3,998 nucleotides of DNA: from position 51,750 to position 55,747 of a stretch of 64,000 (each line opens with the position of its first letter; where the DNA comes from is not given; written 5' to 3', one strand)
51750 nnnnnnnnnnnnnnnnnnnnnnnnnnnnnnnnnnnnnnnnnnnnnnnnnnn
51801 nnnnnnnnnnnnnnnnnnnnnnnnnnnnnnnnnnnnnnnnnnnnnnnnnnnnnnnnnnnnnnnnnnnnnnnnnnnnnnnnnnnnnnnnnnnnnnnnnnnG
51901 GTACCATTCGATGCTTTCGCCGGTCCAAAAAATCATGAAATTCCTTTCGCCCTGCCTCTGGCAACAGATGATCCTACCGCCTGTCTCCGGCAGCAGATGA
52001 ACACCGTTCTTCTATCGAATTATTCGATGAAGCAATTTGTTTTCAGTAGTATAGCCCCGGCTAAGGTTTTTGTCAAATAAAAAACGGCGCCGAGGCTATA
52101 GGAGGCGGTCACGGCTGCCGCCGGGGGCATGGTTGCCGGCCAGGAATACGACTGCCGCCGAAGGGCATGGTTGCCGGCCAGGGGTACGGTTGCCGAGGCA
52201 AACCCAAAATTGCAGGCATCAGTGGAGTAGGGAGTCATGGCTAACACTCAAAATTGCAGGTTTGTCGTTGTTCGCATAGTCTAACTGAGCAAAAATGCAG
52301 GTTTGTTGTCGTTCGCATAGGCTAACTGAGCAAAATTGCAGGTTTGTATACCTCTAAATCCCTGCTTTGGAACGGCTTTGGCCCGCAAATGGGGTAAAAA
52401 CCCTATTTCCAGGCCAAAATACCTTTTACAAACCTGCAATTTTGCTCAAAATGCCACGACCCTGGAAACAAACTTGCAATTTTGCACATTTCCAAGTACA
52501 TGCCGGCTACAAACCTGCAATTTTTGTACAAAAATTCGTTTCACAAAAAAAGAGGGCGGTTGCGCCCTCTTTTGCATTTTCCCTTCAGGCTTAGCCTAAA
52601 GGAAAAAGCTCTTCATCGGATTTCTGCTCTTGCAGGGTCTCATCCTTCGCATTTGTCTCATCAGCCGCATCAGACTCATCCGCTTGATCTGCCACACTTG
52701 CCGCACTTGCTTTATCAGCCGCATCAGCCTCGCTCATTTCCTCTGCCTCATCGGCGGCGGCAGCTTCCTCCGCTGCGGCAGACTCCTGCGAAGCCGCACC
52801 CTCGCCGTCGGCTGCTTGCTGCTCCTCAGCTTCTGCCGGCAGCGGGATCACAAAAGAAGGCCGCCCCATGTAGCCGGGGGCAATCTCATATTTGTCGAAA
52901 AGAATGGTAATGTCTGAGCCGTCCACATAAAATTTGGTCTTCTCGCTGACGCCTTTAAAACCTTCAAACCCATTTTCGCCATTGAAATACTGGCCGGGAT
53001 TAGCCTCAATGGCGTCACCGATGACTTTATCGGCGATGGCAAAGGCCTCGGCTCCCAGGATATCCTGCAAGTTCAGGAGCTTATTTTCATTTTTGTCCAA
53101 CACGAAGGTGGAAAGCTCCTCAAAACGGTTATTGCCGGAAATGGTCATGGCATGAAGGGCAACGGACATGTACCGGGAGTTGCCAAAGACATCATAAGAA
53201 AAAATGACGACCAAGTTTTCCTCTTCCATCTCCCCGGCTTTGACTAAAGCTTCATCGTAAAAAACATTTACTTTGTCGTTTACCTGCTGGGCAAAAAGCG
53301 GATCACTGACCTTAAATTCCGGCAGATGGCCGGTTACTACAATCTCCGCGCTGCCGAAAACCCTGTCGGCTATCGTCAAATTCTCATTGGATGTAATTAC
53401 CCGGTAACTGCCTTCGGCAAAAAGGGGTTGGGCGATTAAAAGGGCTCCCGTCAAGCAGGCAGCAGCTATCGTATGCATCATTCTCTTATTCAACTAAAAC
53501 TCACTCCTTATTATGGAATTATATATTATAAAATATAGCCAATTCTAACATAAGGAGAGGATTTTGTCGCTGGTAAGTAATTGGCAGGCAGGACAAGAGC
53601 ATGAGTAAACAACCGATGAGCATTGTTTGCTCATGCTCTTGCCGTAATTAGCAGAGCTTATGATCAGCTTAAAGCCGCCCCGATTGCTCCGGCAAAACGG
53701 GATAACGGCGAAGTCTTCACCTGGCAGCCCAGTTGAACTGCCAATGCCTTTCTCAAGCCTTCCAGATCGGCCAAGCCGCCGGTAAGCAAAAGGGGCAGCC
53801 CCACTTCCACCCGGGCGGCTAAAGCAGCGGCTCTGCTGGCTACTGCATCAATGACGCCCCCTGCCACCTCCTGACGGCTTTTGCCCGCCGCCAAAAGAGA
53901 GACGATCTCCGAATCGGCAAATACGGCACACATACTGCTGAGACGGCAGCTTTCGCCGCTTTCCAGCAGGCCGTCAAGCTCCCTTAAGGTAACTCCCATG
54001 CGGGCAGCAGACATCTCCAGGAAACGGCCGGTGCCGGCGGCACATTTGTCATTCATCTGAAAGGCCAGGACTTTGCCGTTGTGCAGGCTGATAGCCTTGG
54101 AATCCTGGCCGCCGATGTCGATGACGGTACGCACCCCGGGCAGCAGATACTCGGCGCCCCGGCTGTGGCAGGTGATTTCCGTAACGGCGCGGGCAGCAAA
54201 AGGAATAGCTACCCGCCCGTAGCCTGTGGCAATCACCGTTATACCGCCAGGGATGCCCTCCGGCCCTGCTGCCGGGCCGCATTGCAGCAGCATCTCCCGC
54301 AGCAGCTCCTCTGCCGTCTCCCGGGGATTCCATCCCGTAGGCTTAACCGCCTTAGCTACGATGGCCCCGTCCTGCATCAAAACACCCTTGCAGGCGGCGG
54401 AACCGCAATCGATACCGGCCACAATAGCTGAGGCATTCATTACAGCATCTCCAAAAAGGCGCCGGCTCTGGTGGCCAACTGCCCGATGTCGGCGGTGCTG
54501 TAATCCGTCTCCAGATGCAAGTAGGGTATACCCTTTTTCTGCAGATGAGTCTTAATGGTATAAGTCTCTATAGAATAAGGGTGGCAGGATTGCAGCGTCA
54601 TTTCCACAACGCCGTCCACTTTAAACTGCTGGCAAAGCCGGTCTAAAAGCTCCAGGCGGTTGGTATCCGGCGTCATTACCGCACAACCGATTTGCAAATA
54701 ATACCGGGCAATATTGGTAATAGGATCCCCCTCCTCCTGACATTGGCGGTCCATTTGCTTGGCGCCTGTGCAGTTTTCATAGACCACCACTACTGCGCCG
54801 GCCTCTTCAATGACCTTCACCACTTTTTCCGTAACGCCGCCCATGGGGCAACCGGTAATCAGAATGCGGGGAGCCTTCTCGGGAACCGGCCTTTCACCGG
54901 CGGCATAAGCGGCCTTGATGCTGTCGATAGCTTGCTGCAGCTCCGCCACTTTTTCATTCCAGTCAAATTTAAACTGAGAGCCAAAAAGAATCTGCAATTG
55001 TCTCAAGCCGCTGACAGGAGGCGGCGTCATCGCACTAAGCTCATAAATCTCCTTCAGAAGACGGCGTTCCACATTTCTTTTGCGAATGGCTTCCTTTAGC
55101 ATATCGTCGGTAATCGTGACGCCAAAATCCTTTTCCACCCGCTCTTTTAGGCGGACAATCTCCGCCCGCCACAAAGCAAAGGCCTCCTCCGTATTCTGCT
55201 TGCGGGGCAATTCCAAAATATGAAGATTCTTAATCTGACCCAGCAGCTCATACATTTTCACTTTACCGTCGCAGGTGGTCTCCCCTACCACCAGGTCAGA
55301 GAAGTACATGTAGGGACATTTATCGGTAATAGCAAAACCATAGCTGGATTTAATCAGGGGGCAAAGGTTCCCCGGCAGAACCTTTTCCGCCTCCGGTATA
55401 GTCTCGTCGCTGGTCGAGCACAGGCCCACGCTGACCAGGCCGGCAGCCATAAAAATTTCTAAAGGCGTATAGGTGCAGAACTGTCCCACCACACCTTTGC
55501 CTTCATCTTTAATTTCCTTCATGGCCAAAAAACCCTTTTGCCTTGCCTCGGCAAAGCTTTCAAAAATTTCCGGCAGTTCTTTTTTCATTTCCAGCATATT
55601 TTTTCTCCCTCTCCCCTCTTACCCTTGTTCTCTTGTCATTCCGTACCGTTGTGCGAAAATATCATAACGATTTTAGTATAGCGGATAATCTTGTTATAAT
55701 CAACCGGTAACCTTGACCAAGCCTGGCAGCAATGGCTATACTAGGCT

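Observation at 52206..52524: Opposed, helically phased arrays of a 16-nt motif around an ~80-bp core (best-preserved copy of an unrecognised repeat family)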

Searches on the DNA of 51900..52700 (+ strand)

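Call 8: search_rna_families(source=window, start=51900, end=52700, threshold=evalue, max_evalue=10)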
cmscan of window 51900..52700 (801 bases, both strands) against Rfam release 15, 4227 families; matches with E-value up to 10: 14.
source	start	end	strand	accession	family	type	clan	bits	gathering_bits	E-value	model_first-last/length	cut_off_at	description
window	52535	52579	+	RF02066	STnc320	Gene; sRNA;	-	25.7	50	0.019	1-55/55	no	Salmonella enterica sRNA STnc320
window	52539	52628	-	RF02029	sraA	Gene; sRNA;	-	21.3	56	1.2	1-95/95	no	sraA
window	52545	52614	+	RF02420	Bp1_162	Gene; sRNA;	-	20.6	50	0.78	1-100/100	no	Burkholderia sRNA Bp1_Cand612_SIPHT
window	52274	52322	-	RF01153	sn3060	Gene; snRNA; snoRNA; CD-box;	-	17.8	45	0.89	1-67/67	no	Small nucleolar RNA sn3060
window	52522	52579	+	RF02059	STnc50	Gene; sRNA;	-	17.7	55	4.4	1-84/84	no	Salmonella enterica sRNA STnc40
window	52430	52481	-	RF03697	mir-722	Gene; miRNA;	-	17.5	81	2.6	1-67/67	no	mir-722 microRNA precursor family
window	52469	52592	-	RF00007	U12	Gene; snRNA; splicing;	CL00006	17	53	0.73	1-151/151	no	U12 minor spliceosomal RNA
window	52325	52503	+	RF01589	plasmodium_snoR11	Gene; snRNA; snoRNA; HACA-box;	-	16.7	80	9.6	1-207/207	no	small nucleolar RNA snoR11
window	52508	52573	+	RF01393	isrJ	Gene; sRNA;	-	16.6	37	2.5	1-75/75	no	isrJ Hfq binding RNA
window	52428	52485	-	RF02254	mir-35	Gene; miRNA;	CL00088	16.5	70.2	5.2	1-72/72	no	mir-35 microRNA precursor family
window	52542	52593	-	RF02054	STnc420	Gene; sRNA;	-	15.3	70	8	1-58/58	no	Salmonella enterica sRNA STnc420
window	52517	52537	-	RF00713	mir-239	Gene; miRNA;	-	14.8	49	5.4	1-74/74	no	mir-239 microRNA precursor family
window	52628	52675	-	RF01516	v-snoRNA-1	Gene; snRNA; snoRNA; CD-box;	-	13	75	8.4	27-65/65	no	Human herpesvirus 1 small nucleolar RNA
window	52602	52620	-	RF01131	sR47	Gene; snRNA; snoRNA; CD-box;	CL00132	11.3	40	6.9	1-55/55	no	Small nucleolar RNA sR47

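Call 70: search_dna_similar(query=window:52200-52535:+, collection=plasmids, mode=distant, max_rows=10)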
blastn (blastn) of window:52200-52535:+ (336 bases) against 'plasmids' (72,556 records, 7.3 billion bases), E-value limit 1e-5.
No match.

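Call 71: search_dna_similar(query=window:52200-52535:+, collection=phages, mode=distant, max_rows=10)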
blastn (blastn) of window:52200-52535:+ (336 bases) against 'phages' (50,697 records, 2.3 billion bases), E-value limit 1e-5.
No match.

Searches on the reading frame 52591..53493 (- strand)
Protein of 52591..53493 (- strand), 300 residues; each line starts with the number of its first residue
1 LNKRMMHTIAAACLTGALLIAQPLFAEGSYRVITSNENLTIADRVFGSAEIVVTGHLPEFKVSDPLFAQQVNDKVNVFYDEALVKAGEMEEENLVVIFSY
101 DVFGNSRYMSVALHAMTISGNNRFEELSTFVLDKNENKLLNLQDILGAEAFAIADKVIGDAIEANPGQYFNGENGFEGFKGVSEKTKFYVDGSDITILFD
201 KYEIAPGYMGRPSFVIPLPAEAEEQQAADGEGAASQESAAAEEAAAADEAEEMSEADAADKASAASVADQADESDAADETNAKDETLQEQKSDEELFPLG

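Call 11: search_protein_families(library=pfam, proteins=[window:52591-53493:-])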
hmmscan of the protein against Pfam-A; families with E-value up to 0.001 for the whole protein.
window:52591-53493:- (300 aa): 1 family
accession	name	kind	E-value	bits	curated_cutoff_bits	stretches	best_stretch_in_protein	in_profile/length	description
PF11738.13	DUF3298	-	7.1e-11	43.3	24.1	1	144-217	2-82/84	Protein of unknown function (DUF3298)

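Call 28: find_encoding_contigs(protein=window:52591-53493:-, flank=10000, max_places=6)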
Protein window:52591-53493:- (300 aa): 1 contig read that carries it; 1 place shown.
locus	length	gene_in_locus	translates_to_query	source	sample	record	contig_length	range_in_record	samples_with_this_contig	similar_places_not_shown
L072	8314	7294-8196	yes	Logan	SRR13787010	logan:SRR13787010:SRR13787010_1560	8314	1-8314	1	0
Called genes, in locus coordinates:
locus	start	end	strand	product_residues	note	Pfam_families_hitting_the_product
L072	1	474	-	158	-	?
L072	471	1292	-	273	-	PF00528:BPD_transp_1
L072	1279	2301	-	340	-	PF13379:NMT1_2, PF09084:NMT1, PF12974:Phosphonate-bd (weak)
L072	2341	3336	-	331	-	-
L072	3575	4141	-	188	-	PF04014:MazE_antitoxin, PF01590:GAF (weak), PF15714:SpoVT_C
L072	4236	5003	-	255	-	PF02826:2-Hacid_dh_C (weak)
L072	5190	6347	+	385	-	PF06050:HGD-D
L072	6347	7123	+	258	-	PF01869:BcrAD_BadFG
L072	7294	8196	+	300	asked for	PF11738:DUF3298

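Call 60: find_homologous_proteins(query=window:52591-53493:-, max_evalue=1e-30)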
Query window:52591-53493:- (300 aa): 2 proteins with E <= 1e-30 among 6347 candidates.
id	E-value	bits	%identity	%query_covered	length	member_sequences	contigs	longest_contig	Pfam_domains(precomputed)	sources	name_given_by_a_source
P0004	1.0e-186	637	100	100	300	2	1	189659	PF11738.14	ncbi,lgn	-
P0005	7.1e-115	401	65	100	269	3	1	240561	PF11738.14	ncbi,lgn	-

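Call 61: find_encoding_contigs(protein=P0005, flank=4000, max_places=3)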
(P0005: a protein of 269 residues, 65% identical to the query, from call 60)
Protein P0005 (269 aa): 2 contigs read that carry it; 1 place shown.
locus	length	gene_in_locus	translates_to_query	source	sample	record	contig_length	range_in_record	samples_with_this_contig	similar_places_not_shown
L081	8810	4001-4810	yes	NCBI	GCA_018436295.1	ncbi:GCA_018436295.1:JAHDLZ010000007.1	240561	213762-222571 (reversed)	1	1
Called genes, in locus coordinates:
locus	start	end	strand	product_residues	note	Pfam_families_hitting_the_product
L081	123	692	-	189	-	PF04014:MazE_antitoxin, PF15714:SpoVT_C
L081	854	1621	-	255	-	PF02826:2-Hacid_dh_C (weak)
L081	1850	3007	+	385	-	PF06050:HGD-D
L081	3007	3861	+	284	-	PF01869:BcrAD_BadFG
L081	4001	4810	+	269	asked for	PF11738:DUF3298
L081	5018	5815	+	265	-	PF13489:Methyltransf_23 (weak), PF02475:TRM5-TYW2_MTfase, PF05175:MTS (weak), PF13649:Methyltransf_25, PF13847:Methyltransf_31 (weak)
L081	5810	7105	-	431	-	-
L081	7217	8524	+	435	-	-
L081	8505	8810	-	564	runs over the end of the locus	PF01564:Spermine_synth, PF13649:Methyltransf_25 (weak)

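Call 62: list_cluster_members(proteins=[P0004, P0001])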
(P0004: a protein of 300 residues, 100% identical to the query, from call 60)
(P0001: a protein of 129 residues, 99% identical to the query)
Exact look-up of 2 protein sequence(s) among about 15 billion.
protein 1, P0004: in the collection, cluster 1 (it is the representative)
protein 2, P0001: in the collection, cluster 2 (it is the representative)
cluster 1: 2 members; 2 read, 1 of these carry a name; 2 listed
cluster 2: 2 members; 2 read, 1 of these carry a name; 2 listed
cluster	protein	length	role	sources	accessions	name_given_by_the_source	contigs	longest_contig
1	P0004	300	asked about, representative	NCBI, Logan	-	-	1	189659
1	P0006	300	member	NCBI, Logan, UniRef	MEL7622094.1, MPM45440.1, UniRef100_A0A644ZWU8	hypothetical protein SDC9_92127 [bioreactor metagenome] | DUF3298 domain-containing protein n=1 Tax=bioreactor metagenome TaxID=1076179 ...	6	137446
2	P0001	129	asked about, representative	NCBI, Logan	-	-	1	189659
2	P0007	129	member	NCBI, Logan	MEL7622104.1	MAG: DUF4363 family protein [Clostridiales bacterium]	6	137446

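Call 64: find_encoding_contigs(protein=P0007, flank=5000, max_places=6)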
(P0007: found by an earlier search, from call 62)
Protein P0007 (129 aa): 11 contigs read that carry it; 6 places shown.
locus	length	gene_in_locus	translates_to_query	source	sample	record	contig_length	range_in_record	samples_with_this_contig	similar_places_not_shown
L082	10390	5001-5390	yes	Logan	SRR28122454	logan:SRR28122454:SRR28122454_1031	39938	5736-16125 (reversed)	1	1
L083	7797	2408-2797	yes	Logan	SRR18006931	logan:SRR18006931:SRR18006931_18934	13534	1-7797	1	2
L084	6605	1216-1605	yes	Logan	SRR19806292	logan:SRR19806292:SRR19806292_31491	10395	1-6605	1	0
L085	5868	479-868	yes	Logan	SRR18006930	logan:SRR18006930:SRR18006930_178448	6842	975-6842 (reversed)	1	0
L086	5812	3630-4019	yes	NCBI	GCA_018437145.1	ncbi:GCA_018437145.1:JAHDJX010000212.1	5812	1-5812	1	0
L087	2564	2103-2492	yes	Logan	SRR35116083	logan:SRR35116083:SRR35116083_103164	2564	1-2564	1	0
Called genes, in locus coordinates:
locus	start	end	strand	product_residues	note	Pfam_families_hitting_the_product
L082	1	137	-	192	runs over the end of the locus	-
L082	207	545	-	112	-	-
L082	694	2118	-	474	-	PF00672:HAMP, PF00512:HisKA, PF02518:HATPase_c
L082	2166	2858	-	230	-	PF00072:Response_reg, PF00486:Trans_reg_C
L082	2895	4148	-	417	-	PF00155:Aminotran_1_2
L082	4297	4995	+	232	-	PF04239:DUF421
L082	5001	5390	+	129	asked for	PF14276:DUF4363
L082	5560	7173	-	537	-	PF00528:BPD_transp_1, PF00005:ABC_tran, PF13304:AAA_21 (faint)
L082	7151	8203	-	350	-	PF02621:VitK2_biosynth, PF12974:Phosphonate-bd, PF13379:NMT1_2 (faint), PF09084:NMT1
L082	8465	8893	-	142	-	PF00571:CBS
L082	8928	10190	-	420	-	PF00149:Metallophos, PF12850:Metallophos_2 (faint)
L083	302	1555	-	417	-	PF00155:Aminotran_1_2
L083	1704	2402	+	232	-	PF04239:DUF421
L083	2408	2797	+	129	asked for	PF14276:DUF4363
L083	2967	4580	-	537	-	PF00528:BPD_transp_1, PF00005:ABC_tran, PF13304:AAA_21 (faint)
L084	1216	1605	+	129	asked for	PF14276:DUF4363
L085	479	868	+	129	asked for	PF14276:DUF4363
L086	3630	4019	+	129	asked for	PF14276:DUF4363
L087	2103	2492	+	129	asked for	PF14276:DUF4363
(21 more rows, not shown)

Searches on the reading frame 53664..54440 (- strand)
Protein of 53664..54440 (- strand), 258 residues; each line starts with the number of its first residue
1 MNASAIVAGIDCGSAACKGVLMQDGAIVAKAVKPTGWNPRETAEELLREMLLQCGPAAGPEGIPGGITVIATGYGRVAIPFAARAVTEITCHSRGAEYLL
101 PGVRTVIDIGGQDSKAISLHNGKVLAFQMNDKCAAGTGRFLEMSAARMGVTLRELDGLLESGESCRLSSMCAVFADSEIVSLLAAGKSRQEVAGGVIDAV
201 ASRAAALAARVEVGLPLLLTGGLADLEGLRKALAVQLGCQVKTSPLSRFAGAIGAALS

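Call 11: search_protein_families(library=pfam, proteins=[window:53664-54440:-])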
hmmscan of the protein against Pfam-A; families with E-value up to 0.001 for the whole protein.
window:53664-54440:- (258 aa): 1 family
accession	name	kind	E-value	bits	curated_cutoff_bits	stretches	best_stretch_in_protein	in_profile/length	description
PF01869.26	BcrAD_BadFG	-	7.4e-60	203.2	31.5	1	9-257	2-269/271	BadF/BadG/BcrA/BcrD ATPase family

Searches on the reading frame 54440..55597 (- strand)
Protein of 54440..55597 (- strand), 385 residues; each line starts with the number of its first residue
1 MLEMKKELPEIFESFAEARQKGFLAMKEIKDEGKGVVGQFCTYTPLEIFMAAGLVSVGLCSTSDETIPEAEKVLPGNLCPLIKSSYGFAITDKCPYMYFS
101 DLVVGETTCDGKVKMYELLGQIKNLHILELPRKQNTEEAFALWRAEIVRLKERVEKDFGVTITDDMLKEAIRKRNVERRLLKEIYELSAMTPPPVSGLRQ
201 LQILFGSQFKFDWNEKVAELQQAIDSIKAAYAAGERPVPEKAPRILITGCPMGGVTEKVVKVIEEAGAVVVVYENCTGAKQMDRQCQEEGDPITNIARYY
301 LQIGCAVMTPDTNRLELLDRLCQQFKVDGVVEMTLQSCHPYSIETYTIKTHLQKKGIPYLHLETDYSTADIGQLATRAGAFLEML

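Call 11: search_protein_families(library=pfam, proteins=[window:54440-55597:-])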
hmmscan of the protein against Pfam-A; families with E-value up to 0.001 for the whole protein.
window:54440-55597:- (385 aa): 1 family
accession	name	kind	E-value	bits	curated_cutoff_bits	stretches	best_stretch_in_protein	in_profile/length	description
PF06050.19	HGD-D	-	3.3e-119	398.9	28.4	1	41-385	1-342/342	2-hydroxyglutaryl-CoA dehydratase, D-component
